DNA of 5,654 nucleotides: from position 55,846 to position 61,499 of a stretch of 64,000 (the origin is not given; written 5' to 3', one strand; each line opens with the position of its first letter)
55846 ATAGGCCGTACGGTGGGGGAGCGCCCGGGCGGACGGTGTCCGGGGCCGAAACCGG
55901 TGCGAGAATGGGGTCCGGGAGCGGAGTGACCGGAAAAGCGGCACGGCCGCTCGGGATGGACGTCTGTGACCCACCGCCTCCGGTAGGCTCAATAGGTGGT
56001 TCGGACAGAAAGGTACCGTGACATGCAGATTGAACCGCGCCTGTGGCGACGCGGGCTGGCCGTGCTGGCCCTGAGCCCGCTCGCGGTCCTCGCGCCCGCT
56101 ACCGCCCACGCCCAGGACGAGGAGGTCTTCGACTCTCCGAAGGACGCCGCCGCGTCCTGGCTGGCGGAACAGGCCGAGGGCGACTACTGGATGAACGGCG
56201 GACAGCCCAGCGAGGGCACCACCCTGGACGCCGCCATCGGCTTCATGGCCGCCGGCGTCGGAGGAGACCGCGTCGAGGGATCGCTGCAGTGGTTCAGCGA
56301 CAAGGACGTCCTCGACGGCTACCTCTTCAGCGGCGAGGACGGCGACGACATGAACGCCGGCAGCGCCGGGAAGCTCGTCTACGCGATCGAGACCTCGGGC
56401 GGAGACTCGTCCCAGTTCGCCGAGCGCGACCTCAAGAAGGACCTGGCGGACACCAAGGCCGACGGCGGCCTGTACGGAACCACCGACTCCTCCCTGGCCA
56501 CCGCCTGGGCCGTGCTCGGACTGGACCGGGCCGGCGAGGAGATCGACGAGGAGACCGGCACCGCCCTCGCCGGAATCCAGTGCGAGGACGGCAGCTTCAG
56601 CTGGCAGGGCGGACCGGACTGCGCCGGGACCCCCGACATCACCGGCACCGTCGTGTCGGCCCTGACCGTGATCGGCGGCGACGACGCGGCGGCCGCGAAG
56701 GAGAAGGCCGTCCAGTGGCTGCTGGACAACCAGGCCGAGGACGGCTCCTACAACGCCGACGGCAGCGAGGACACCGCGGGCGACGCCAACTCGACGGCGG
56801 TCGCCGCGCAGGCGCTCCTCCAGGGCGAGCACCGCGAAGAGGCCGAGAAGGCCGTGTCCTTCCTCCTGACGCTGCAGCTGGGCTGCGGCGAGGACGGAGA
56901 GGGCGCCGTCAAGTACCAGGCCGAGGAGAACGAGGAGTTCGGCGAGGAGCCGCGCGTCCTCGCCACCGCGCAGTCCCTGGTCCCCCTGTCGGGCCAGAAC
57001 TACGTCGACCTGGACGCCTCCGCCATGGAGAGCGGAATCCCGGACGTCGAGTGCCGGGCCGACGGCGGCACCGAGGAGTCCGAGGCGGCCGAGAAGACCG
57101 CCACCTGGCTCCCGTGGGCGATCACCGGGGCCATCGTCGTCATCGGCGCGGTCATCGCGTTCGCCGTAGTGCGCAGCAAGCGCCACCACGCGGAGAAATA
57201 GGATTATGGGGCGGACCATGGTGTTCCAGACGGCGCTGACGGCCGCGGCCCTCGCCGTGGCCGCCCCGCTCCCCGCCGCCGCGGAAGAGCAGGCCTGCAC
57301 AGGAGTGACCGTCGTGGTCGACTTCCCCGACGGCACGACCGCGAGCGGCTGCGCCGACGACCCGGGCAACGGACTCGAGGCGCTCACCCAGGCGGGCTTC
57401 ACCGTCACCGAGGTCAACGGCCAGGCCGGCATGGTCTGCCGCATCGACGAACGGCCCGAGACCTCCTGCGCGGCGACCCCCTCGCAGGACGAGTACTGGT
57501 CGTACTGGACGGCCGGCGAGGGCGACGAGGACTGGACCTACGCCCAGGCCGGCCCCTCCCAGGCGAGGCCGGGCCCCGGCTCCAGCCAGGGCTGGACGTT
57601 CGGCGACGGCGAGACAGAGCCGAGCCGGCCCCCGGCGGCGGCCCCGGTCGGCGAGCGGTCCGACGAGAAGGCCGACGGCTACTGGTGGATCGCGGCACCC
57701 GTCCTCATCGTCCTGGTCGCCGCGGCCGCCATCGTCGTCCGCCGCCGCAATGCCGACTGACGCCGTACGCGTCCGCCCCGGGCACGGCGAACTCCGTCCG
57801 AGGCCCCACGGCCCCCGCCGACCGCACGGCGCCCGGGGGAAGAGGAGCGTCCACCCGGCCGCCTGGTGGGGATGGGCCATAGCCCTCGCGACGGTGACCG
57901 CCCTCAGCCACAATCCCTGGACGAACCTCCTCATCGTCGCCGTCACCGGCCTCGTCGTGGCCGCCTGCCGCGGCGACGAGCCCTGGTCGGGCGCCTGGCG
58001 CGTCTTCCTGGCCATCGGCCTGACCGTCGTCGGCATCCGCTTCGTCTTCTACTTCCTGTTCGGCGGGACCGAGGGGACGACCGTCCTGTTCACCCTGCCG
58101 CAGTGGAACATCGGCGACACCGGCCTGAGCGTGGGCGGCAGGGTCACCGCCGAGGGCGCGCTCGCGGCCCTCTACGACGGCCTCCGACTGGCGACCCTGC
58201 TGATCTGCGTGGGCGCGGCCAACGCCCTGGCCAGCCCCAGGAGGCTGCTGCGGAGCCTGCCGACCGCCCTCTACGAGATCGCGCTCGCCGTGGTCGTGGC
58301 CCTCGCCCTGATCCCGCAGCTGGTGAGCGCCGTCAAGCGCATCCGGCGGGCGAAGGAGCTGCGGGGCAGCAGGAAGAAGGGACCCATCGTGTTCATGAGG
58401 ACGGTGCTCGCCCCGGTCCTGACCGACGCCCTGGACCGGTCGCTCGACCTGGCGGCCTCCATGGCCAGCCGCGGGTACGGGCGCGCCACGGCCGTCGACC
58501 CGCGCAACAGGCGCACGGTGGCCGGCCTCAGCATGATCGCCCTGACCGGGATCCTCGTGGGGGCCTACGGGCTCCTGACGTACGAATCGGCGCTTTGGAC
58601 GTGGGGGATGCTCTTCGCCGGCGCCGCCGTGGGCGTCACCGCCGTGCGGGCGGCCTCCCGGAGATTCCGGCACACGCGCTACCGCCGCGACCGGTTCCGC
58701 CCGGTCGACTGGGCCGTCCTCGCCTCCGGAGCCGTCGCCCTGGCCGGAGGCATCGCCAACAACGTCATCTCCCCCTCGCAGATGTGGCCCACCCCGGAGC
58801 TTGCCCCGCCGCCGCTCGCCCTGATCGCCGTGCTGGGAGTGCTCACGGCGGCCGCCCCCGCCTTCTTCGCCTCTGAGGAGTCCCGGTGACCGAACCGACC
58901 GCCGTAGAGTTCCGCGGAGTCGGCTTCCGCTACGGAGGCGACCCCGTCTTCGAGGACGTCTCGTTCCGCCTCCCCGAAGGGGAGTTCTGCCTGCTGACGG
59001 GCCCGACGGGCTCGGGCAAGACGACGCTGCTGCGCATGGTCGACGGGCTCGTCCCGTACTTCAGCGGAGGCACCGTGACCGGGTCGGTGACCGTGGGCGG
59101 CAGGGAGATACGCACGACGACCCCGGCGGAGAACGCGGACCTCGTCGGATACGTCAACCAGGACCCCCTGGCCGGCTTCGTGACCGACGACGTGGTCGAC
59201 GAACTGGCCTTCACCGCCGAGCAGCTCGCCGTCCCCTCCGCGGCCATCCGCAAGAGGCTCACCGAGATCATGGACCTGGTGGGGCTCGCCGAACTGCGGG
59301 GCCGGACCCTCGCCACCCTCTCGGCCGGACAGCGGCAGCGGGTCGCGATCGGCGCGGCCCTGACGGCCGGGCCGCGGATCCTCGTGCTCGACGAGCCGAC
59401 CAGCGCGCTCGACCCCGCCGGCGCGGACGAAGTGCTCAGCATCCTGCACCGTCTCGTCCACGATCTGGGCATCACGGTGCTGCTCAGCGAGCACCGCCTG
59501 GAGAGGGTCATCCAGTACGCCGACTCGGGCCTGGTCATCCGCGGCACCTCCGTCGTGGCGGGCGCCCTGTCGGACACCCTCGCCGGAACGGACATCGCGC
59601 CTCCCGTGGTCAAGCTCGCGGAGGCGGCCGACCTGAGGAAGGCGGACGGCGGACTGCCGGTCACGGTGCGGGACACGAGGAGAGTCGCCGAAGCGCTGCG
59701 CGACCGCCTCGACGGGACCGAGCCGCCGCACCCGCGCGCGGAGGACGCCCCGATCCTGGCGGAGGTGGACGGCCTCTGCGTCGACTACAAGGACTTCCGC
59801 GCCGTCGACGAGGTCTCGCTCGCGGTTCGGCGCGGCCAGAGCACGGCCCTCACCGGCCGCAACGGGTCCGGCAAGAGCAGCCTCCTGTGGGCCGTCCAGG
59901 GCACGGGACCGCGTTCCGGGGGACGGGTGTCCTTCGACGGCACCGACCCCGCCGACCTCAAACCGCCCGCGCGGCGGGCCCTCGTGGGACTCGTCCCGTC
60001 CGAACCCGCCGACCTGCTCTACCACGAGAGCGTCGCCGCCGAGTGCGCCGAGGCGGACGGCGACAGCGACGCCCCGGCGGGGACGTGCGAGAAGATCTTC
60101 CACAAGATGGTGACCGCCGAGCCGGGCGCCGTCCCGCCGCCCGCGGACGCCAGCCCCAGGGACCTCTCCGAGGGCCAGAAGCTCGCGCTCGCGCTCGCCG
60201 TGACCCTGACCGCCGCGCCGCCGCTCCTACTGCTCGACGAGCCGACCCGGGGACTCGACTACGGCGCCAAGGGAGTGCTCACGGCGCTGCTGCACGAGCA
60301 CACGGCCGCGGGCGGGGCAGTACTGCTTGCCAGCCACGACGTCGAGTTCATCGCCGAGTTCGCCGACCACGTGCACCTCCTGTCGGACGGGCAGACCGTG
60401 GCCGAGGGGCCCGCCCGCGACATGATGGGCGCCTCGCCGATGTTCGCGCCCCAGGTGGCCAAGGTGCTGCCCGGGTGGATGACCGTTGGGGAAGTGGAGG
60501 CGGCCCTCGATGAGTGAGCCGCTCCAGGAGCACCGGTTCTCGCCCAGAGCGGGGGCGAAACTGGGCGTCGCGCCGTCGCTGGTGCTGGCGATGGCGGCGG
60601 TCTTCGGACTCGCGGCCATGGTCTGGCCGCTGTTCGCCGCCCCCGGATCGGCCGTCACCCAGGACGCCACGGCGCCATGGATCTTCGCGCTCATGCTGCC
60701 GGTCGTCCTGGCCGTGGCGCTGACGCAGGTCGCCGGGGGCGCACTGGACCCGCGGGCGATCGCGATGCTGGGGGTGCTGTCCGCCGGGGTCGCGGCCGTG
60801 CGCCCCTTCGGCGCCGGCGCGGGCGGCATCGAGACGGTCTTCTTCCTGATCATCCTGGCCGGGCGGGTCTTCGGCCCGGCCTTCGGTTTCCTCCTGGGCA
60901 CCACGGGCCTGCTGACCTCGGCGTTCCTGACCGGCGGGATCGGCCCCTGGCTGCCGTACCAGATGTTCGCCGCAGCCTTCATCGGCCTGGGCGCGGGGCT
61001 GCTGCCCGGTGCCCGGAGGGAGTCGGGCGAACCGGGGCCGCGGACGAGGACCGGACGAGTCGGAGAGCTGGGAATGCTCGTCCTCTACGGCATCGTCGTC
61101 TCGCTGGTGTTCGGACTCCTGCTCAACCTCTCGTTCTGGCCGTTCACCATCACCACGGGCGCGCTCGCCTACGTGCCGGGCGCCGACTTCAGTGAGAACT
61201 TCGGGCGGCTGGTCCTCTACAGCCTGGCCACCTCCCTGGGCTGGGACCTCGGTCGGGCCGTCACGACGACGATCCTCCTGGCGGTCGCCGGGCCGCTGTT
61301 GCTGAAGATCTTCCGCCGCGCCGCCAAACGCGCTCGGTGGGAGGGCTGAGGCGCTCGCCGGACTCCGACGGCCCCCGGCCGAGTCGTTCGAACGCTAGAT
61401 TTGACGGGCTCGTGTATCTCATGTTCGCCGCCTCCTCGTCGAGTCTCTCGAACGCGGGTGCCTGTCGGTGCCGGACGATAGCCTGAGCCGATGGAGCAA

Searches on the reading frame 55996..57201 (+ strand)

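Call 111: search_protein_families(library=pfam, proteins=[window:55996-57201:+], max_evalue=0.0001)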
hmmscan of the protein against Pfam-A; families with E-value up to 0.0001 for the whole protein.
window:55996-57201:+ (401 aa): 2 families
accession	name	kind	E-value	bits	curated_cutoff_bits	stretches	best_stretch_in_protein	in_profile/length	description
PF13243.12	SQHop_cyclase_C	-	2.5e-07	30.5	26.1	1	212-348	138-271/319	Squalene-hopene cyclase C-terminal domain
PF00432.27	Prenyltrans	-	3.1e-05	24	26.5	1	179-296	95-211/304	Prenyltransferase alpha-alpha toroid domain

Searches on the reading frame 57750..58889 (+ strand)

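Call 111: search_protein_families(library=pfam, proteins=[window:57750-58889:+], max_evalue=0.0001)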
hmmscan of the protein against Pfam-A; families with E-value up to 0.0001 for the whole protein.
window:57750-58889:+ (379 aa): 1 family
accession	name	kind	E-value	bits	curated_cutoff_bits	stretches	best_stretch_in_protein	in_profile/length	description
PF02361.21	CbiQ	-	9e-14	52.1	25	1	42-244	16-209/216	Cobalt transport protein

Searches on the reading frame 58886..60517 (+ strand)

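Call 111: search_protein_families(library=pfam, proteins=[window:58886-60517:+], max_evalue=0.0001)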
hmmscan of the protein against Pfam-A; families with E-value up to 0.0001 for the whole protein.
window:58886-60517:+ (543 aa): 10 families
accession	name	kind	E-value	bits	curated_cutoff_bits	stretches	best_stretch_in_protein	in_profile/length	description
PF00005.33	ABC_tran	-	4.1e-48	163.9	25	2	23-173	2-137/137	ABC transporter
PF13304.12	AAA_21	-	4.1e-19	70.2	27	1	423-489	234-303/304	AAA domain, putative AbiEii toxin, Type IV TA system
PF13555.12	AAA_29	-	3.9e-11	43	27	0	310-338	15-43/61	P-loop containing region of AAA domain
PF02463.25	SMC_N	-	2.4e-10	40.7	40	0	302-337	8-44/220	RecF/RecN/SMC N terminal domain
PF13476.12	AAA_23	-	2.1e-08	35.5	27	0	302-337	5-39/201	AAA domain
PF13191.12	AAA_16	-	4.7e-08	34.1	32.6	0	30-190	22-158/167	AAA ATPase domain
PF13401.12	AAA_22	-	3.1e-07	31.2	27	0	33-196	6-116/130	AAA domain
PF13481.12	AAA_25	-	2.4e-06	27.7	27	0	29-49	30-50/195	AAA domain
PF20703.3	nSTAND1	-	4.7e-05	23.6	27.1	0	306-336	22-52/379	Novel STAND NTPase 1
PF13604.12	AAA_30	-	7.3e-05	23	27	0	34-64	20-49/191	AAA domain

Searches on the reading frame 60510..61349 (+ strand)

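Call 111: search_protein_families(library=pfam, proteins=[window:60510-61349:+], max_evalue=0.0001)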
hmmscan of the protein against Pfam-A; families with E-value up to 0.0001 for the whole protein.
window:60510-61349:+ (279 aa): 1 family
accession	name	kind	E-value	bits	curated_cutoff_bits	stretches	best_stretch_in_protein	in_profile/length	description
PF12822.12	ECF_trnsprt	-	5.8e-05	23.6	30.7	1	84-242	3-153/169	ECF transporter, substrate-specific component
